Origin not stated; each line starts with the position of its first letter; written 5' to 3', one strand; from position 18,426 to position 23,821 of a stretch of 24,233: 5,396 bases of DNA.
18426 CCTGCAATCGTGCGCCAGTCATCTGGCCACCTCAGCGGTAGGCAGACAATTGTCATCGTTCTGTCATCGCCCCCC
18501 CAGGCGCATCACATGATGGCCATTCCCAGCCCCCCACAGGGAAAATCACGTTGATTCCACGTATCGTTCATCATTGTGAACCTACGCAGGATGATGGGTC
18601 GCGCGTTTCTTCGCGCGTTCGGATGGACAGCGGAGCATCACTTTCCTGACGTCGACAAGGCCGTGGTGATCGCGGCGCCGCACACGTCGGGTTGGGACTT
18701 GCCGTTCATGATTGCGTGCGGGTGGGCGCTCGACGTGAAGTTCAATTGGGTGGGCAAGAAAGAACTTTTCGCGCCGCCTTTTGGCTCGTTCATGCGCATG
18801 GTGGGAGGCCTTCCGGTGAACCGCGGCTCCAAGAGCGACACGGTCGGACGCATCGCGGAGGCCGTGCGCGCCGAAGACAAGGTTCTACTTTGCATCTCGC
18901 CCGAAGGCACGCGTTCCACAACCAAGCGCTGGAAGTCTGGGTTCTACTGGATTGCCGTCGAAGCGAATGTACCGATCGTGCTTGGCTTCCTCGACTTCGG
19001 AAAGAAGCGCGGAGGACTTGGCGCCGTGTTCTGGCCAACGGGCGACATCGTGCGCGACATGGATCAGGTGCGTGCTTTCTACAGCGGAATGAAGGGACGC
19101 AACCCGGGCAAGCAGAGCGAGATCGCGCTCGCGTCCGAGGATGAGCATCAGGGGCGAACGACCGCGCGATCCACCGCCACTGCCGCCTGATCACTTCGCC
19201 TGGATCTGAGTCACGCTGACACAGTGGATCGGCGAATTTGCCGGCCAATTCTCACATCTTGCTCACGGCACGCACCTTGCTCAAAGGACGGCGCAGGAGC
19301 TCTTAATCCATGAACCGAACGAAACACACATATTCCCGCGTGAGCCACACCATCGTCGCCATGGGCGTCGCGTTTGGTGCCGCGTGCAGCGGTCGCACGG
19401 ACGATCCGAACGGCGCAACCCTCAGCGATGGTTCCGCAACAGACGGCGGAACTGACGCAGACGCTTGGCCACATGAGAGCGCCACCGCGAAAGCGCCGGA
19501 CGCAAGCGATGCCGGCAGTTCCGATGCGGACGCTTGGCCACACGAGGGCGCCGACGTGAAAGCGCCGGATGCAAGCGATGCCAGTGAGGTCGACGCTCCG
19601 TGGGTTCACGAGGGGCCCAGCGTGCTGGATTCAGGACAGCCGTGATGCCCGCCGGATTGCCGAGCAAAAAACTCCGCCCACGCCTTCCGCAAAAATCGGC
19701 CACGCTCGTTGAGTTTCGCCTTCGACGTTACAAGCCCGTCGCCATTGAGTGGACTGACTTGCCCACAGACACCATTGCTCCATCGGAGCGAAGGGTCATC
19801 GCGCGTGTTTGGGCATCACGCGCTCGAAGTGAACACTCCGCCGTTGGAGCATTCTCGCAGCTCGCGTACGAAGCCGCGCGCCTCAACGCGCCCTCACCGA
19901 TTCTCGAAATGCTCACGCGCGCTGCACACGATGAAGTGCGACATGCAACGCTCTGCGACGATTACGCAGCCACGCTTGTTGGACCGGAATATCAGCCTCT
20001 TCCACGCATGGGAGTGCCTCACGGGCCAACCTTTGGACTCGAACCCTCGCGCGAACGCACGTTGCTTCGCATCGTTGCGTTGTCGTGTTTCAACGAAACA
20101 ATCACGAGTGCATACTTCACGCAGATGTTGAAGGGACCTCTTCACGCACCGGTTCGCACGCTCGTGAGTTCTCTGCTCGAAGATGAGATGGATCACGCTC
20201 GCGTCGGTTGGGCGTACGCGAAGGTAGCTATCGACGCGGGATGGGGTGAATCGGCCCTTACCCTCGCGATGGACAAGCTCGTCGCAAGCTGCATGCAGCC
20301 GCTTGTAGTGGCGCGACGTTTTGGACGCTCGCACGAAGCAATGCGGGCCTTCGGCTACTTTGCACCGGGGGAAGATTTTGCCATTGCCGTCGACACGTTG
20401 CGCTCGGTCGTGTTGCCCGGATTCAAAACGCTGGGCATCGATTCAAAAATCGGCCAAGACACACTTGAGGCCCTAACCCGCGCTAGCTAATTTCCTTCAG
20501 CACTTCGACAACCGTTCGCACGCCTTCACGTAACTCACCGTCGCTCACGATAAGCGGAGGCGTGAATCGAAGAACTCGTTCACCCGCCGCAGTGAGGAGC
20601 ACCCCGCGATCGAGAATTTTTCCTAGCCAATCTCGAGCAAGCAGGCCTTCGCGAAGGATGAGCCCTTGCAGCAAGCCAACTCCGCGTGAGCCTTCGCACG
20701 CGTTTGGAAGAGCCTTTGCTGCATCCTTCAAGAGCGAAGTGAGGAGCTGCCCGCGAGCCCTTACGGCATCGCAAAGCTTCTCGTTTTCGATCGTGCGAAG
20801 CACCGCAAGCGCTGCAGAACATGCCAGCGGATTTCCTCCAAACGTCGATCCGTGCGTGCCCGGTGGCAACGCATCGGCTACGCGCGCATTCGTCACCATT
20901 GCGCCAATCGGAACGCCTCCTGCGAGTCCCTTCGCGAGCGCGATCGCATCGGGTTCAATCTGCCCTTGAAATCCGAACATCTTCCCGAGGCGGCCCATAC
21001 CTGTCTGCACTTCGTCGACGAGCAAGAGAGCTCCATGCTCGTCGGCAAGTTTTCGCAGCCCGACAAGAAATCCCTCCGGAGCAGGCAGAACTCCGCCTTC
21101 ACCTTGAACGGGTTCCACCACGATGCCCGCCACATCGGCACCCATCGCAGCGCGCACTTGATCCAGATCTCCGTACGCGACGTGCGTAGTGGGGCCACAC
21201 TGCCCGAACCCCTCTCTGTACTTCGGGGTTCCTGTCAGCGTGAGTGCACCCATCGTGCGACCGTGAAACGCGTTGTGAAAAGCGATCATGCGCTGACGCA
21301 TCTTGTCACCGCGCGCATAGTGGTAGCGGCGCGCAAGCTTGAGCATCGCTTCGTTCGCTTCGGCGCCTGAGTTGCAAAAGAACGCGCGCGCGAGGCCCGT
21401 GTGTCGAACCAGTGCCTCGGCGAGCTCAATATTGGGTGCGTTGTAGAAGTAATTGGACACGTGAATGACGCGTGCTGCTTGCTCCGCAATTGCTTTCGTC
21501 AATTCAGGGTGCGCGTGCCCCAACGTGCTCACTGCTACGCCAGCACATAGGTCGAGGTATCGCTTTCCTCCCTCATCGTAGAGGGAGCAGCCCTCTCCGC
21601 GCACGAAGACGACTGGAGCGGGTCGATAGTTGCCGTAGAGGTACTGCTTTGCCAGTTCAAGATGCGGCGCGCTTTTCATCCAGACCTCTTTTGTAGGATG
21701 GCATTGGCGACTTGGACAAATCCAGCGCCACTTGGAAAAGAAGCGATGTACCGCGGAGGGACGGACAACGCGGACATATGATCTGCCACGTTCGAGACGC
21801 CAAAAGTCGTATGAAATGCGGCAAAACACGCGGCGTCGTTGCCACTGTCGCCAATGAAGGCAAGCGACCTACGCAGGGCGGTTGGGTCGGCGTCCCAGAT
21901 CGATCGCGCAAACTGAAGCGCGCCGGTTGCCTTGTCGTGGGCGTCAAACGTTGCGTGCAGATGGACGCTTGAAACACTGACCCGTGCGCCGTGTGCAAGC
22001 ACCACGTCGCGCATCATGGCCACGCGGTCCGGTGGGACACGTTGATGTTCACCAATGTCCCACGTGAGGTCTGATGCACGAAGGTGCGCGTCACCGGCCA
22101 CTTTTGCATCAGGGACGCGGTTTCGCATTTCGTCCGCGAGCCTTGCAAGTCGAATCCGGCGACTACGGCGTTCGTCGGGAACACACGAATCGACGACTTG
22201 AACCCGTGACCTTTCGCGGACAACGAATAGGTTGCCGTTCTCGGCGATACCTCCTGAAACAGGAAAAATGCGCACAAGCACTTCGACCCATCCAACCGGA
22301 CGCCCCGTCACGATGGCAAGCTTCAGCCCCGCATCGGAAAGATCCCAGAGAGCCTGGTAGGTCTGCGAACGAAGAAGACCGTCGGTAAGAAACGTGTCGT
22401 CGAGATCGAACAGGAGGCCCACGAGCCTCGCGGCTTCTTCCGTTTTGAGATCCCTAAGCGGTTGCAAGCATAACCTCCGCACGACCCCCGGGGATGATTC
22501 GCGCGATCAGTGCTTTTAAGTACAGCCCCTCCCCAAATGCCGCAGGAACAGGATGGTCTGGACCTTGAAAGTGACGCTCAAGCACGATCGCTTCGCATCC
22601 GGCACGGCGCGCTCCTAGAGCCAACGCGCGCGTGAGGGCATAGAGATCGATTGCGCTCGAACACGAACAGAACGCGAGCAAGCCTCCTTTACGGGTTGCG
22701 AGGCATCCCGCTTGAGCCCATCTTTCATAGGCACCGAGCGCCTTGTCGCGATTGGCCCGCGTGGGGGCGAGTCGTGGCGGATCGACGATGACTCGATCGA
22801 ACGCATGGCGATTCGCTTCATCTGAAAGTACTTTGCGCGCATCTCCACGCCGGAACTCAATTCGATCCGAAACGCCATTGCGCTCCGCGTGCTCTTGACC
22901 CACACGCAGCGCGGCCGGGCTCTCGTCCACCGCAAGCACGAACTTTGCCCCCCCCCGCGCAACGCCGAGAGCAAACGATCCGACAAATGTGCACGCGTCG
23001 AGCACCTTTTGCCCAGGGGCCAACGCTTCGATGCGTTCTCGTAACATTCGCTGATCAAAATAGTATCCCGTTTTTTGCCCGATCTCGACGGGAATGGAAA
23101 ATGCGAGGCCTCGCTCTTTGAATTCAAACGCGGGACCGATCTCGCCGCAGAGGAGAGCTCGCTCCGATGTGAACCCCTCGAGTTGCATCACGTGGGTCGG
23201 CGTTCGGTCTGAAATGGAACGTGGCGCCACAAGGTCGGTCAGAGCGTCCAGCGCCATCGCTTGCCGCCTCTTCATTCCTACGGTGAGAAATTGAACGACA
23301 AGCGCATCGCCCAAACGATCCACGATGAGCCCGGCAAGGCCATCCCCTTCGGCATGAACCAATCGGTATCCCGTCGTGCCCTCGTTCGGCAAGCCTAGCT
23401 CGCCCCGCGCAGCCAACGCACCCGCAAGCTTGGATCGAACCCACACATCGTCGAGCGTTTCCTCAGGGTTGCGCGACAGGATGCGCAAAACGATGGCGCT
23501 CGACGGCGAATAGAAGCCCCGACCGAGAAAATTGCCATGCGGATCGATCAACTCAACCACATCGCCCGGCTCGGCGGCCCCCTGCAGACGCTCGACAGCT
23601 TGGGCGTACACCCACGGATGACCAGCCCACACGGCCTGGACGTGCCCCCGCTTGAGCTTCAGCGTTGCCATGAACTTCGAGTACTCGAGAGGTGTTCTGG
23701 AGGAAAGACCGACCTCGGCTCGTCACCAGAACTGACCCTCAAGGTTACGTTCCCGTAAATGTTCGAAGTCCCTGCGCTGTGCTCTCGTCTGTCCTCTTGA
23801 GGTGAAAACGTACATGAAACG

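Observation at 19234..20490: Candidate new RiPP-like system: sigma54-driven W-x-H-E repeat lipoprotein coupled to a ferritin-like diiron enzyme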

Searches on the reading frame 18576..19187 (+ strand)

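Call 6: search_protein_families(library=pfam, proteins=[window:18576-19187:+], max_evalue=0.1)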
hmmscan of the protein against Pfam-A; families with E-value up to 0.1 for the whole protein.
window:18576-19187:+ (204 aa): 1 family
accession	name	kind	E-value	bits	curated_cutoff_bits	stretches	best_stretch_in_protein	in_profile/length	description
PF01553.26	Acyltransferase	-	5.4e-15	55.8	23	1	24-135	11-127/132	Acyltransferase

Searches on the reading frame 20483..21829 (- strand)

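Call 6: search_protein_families(library=pfam, proteins=[window:20483-21829:-], max_evalue=0.1)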
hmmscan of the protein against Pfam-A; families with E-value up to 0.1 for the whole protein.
window:20483-21829:- (448 aa): 1 family
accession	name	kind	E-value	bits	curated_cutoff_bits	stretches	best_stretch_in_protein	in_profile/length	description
PF00202.27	Aminotran_3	-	2.2e-110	369.5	30.5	1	68-443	6-402/403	Aminotransferase class-III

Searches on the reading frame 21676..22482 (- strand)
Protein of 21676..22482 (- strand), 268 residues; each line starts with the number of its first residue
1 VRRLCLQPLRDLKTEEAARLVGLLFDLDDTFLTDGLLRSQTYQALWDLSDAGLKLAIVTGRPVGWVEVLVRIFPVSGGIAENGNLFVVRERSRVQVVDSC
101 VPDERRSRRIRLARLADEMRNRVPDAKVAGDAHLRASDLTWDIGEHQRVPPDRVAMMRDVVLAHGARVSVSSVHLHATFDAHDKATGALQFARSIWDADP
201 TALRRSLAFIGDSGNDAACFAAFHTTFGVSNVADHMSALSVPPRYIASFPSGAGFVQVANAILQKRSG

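Call 6: search_protein_families(library=pfam, proteins=[window:21676-22482:-], max_evalue=0.1)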
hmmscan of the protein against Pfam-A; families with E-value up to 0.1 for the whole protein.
window:21676-22482:- (268 aa): 2 families
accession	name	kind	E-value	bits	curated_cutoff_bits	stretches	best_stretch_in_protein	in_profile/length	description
PF08282.18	Hydrolase_3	-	8e-07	29.5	20.9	1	24-86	2-66/255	haloacid dehalogenase-like hydrolase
PF05116.19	S6PP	-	0.0028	17.7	20.3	0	23-64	5-47/247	Sucrose-6F-phosphate phosphohydrolase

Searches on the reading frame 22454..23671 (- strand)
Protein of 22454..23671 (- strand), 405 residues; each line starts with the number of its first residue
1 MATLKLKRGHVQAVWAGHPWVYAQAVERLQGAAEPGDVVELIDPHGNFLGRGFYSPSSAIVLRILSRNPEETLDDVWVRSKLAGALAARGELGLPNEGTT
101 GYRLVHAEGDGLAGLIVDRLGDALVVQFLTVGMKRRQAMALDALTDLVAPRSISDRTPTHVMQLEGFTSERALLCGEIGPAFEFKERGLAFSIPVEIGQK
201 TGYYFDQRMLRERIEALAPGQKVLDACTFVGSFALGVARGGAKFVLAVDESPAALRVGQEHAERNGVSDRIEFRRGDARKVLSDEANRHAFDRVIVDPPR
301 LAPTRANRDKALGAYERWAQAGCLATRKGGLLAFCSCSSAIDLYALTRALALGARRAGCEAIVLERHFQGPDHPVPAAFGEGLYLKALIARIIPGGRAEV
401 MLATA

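Call 6: search_protein_families(library=pfam, proteins=[window:22454-23671:-], max_evalue=0.1)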
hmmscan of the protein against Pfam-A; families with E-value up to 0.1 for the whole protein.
window:22454-23671:- (405 aa): 18 families
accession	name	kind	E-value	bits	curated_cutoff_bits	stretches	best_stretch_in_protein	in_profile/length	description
PF17785.7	PUA_3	-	2.5e-22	78.9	22.6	1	4-67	1-64/64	PUA-like domain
PF10672.15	Methyltrans_SAM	-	5.4e-12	46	27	1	111-301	13-206/286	S-adenosylmethionine-dependent methyltransferase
PF02475.24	TRM5-TYW2_MTfase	-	6.3e-08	33.2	28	1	203-299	17-113/164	TRM5/TYW2 methyltransferase domain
PF13847.12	Methyltransf_31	-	6.1e-07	29.7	27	1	220-339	4-114/145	Methyltransferase domain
PF13649.12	Methyltransf_25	-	1.2e-06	29.6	27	1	223-296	1-70/97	Methyltransferase domain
PF01472.26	PUA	-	4.8e-06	26.9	24.8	1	6-64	5-62/74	PUA domain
PF03602.21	Cons_hypoth95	-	7.2e-06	26.2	24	1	218-299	40-122/182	Conserved hypothetical protein 95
PF01596.23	Methyltransf_3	-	9.3e-06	25.5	22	1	221-297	46-127/204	O-methyltransferase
PF06325.19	PrmA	-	4.7e-05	23.5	22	1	217-274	159-216/296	Ribosomal protein L11 methyltransferase (PrmA)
PF01170.24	UPF0020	-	0.00057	20.1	22.3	1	243-300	78-131/197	RMKL-like, methyltransferase domain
PF05175.20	MTS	-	0.00061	19.9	23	1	212-300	25-108/170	Methyltransferase small domain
PF01189.24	Methyltr_RsmB-F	-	0.0011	19.2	27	1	218-312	7-101/199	16S rRNA methyltransferase RsmB/F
PF01728.25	FtsJ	-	0.0028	18.1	24.1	1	212-297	14-98/181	FtsJ-like methyltransferase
PF01209.24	Ubie_methyltran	-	0.0032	17.3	20.1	1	212-295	40-121/233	ubiE/COQ5 methyltransferase family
PF09445.16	Methyltransf_15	-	0.0044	17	22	1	222-300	3-81/165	RNA cap guanine-N2 methyltransferase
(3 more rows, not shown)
